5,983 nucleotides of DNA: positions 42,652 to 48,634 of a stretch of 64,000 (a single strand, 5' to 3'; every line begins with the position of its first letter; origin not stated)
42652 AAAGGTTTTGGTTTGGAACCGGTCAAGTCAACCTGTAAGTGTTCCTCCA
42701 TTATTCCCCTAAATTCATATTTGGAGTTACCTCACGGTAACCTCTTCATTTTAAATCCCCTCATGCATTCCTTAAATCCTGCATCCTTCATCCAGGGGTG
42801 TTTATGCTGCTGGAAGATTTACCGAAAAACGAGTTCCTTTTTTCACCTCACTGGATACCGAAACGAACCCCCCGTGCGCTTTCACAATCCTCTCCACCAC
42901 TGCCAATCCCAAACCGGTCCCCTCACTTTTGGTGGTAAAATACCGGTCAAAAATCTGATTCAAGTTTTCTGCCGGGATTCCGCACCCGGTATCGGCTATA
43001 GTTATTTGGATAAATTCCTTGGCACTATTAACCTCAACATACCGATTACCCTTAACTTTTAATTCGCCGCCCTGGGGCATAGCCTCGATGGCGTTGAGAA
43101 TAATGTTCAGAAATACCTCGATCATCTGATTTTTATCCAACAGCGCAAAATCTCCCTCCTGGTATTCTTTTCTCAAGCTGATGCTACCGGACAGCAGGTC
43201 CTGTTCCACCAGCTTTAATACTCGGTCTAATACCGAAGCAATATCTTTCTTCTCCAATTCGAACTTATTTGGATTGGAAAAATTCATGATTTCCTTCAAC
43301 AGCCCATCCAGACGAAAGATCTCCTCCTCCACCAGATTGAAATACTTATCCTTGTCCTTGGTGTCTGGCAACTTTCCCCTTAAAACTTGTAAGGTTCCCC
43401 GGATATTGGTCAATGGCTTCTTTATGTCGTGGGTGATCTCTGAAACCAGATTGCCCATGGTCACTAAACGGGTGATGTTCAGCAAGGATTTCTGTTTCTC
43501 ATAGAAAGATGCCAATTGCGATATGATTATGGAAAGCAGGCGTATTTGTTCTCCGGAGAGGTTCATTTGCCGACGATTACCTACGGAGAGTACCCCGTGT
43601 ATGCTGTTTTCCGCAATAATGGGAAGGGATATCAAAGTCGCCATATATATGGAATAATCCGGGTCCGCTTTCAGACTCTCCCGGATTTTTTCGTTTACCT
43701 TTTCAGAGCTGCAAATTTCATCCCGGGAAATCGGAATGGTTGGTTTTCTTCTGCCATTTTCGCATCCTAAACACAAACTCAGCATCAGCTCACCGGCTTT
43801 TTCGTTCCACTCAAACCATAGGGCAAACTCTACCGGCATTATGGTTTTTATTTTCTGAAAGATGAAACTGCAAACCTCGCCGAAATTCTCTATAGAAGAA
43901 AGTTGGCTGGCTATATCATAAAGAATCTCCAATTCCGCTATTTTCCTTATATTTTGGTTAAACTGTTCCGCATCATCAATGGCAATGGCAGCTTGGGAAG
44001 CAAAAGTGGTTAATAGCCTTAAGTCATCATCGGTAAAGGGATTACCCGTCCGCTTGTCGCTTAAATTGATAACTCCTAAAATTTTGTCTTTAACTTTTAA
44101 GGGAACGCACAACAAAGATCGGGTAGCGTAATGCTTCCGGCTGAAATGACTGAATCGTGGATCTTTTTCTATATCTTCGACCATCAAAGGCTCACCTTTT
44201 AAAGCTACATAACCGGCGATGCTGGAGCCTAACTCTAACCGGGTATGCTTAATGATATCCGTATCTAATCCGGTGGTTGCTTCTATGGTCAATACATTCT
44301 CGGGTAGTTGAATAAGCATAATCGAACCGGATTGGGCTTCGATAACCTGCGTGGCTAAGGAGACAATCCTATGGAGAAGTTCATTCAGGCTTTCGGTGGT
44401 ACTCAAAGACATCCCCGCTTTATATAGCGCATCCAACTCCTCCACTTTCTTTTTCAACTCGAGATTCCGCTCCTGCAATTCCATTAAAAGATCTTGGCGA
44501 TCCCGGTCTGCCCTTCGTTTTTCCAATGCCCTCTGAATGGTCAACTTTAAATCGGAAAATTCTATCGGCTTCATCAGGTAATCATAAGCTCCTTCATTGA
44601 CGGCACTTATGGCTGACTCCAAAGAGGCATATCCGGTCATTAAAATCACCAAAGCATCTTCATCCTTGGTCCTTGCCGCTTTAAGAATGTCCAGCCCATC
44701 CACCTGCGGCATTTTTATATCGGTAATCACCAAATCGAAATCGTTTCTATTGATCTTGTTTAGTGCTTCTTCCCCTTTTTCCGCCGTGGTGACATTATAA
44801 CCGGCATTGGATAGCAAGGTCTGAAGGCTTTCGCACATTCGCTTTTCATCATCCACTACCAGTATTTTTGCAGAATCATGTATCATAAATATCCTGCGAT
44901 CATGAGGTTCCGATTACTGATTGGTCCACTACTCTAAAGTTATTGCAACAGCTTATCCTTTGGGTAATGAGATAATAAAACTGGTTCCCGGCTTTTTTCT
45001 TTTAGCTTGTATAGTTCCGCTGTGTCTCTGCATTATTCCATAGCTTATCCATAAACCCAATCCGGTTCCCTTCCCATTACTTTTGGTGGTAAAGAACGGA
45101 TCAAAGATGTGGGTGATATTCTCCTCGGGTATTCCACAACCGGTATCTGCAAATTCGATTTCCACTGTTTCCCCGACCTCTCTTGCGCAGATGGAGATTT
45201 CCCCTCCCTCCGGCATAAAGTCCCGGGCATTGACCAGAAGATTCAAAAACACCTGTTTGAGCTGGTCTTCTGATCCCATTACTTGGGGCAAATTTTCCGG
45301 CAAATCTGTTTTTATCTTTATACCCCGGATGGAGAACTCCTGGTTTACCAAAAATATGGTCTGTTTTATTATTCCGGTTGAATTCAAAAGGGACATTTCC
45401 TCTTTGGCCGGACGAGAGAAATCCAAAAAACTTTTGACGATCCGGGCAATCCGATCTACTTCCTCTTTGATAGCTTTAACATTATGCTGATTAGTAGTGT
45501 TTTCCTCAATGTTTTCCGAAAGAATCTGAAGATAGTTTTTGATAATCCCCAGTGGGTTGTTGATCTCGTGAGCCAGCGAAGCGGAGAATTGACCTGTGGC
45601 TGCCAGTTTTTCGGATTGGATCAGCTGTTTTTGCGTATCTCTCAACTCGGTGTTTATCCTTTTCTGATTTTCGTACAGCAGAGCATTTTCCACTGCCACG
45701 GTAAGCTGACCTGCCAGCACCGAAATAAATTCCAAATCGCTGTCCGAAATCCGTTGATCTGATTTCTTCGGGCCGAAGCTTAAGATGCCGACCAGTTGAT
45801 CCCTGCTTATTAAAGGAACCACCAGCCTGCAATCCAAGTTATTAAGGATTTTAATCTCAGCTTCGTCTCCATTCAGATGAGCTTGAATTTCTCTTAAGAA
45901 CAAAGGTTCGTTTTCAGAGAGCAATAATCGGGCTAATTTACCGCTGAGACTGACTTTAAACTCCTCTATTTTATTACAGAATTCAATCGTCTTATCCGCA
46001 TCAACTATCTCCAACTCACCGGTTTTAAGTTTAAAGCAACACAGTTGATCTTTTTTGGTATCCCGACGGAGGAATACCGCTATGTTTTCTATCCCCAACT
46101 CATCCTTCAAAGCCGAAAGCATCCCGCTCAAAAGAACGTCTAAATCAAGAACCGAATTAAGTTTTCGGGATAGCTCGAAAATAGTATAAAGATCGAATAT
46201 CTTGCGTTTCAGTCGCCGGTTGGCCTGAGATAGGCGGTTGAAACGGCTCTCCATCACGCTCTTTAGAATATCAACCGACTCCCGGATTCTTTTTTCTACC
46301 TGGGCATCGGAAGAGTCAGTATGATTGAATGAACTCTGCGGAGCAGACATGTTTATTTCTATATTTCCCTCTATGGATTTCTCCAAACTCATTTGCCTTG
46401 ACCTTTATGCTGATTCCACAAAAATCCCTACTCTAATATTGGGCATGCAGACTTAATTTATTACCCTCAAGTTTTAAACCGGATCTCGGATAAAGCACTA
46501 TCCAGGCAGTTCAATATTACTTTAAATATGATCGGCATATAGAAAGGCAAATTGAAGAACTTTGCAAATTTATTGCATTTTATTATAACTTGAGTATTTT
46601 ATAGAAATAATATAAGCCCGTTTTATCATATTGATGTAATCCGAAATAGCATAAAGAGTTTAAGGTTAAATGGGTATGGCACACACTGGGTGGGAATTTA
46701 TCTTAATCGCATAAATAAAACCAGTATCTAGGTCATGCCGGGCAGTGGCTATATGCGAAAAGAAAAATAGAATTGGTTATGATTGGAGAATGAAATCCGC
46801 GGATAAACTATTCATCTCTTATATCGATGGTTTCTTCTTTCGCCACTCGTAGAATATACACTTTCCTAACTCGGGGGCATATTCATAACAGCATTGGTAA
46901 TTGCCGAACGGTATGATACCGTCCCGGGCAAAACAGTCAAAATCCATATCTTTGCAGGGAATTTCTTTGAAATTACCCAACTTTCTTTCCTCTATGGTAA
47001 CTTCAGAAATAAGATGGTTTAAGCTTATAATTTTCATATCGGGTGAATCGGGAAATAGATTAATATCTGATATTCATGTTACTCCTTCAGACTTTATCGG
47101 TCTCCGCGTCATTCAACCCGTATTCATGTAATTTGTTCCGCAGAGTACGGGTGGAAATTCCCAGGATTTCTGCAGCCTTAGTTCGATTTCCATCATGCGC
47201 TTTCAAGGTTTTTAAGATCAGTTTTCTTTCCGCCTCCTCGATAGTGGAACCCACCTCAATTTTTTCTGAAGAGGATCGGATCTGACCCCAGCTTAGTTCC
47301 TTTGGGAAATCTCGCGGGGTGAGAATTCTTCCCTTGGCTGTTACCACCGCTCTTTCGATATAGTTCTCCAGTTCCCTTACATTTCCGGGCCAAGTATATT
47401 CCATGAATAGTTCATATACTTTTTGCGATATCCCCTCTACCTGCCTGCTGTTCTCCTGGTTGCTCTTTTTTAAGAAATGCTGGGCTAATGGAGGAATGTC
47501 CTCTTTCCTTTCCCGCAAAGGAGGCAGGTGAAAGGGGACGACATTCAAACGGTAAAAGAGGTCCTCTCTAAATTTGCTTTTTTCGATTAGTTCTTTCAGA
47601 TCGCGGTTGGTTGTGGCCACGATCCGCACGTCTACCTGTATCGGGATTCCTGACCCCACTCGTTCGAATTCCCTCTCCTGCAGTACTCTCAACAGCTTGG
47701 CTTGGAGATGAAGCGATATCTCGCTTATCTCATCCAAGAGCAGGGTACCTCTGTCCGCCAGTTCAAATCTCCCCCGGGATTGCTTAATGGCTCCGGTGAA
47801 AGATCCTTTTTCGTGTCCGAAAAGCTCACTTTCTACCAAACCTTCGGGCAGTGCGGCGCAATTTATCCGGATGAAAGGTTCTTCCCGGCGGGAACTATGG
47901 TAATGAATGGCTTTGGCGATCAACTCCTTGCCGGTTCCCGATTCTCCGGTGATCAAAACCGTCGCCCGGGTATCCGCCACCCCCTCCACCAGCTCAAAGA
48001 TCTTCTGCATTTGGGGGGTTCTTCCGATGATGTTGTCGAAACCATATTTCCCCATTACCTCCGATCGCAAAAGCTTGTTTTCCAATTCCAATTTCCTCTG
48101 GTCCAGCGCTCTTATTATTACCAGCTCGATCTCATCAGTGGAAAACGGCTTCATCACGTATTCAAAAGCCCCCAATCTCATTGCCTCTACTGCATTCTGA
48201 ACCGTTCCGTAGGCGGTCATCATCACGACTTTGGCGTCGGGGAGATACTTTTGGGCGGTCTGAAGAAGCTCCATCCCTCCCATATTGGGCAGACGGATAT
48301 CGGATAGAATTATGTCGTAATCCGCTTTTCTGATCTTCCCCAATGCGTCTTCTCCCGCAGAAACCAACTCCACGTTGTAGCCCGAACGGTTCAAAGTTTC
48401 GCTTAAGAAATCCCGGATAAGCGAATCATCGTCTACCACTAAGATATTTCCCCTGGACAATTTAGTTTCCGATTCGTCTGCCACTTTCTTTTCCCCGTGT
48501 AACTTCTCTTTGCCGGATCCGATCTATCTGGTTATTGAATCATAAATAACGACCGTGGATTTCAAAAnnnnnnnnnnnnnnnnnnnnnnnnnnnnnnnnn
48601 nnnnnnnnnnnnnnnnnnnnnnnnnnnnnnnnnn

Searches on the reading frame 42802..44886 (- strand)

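Call 29: search_protein_families(library=pfam, proteins=[window:42802-44886:-], max_evalue=0.001)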
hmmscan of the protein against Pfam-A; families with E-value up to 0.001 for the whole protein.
window:42802-44886:- (694 aa): 8 families
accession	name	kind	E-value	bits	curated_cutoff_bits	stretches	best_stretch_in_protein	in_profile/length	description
PF13185.12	GAF_2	-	2.6e-29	102.6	28.6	2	165-304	2-136/136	GAF domain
PF00072.30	Response_reg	-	5.1e-29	101.1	30.2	1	8-117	1-110/111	Response regulator receiver domain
PF01590.32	GAF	-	2.6e-28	99.6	22.4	1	167-303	2-133/133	GAF domain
PF02518.31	HATPase_c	-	2.1e-26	93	26.4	1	584-693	2-109/111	Histidine kinase-, DNA gyrase B-, and HSP90-like ATPase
PF13492.12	GAF_3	-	2.1e-17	64.2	27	1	166-304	1-128/129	GAF domain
PF00512.31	HisKA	-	1e-09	38.7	26.9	1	477-538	2-62/66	His Kinase A (phospho-acceptor) domain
PF14501.12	HATPase_c_5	-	0.00022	21.5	22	1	587-680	5-91/102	GHKL domain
PF23198.2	PDE8A_N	-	0.00068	20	29.6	0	8-80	13-86/147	PDE8A-like, N-terminal domain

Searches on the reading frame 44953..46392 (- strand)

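Call 29: search_protein_families(library=pfam, proteins=[window:44953-46392:-], max_evalue=0.001)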
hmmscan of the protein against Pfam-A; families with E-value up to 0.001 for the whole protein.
window:44953-46392:- (479 aa): 5 families
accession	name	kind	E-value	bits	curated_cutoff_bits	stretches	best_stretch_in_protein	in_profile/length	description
PF02518.31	HATPase_c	-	3.1e-26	92.4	26.4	1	374-478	2-109/111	Histidine kinase-, DNA gyrase B-, and HSP90-like ATPase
PF00512.31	HisKA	-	1.9e-15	57.1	26.9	1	267-328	3-63/66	His Kinase A (phospho-acceptor) domain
PF13185.12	GAF_2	-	3.5e-10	40.7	28.6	1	82-235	2-136/136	GAF domain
PF01590.32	GAF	-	1.7e-08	35.5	22.4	1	83-234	1-133/133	GAF domain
PF13492.12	GAF_3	-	9.9e-08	32.9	27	1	84-236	2-129/129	GAF domain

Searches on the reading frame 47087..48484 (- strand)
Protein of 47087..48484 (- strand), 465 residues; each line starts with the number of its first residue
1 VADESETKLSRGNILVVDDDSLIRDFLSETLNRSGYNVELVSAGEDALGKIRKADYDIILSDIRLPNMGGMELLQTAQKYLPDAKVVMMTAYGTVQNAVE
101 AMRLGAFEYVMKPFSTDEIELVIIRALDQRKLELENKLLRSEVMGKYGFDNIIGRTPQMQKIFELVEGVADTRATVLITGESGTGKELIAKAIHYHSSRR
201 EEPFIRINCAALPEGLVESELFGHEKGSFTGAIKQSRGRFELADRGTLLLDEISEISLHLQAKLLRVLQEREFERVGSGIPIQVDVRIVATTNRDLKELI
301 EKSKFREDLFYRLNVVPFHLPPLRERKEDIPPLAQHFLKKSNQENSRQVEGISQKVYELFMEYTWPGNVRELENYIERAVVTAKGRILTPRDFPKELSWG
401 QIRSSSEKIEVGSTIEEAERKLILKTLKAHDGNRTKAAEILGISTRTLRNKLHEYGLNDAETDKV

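Call 29: search_protein_families(library=pfam, proteins=[window:47087-48484:-], max_evalue=0.001)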
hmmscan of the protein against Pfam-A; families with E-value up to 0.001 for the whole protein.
window:47087-48484:- (465 aa): 12 families
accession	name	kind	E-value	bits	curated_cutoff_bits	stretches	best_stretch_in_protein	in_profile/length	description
PF00158.32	Sigma54_activat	-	3.3e-72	242.1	20.2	1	152-318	1-167/168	Sigma-54 interaction domain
PF25601.1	AAA_lid_14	-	3.3e-29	101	27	1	324-401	1-78/87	AAA+ ATPase lid domain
PF00072.30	Response_reg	-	5.4e-29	101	30.2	1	14-120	1-107/111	Response regulator receiver domain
PF14532.12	Sigma54_activ_2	-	3e-24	86.2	25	1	153-323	1-138/138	Sigma-54 interaction domain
PF02954.25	HTH_8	-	4.9e-16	58.6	22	1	414-455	1-42/42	Bacterial regulatory protein, Fis family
PF18024.7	HTH_50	-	6.5e-07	29.4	27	1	415-458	8-50/50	Helix-turn-helix domain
PF07728.20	AAA_5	-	1.3e-06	29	22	1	176-295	2-124/139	AAA domain (dynein-related subfamily)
PF13191.12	AAA_16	-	6.3e-06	27.2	32.6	1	152-212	2-63/167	AAA ATPase domain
PF00004.35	AAA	-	8.8e-06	26.6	21.2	1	176-301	1-116/131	ATPase family associated with various cellular activities (AAA)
PF07724.20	AAA_2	-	1.4e-05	25.7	27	1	174-305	4-136/166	AAA domain (Cdc48 subfamily)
PF13245.12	AAA_19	-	0.00063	20.4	25.1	0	172-271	10-117/134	AAA domain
PF01078.27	Mg_chelatase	-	0.00097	19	20.3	0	231-272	93-134/207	Magnesium chelatase, subunit ChlI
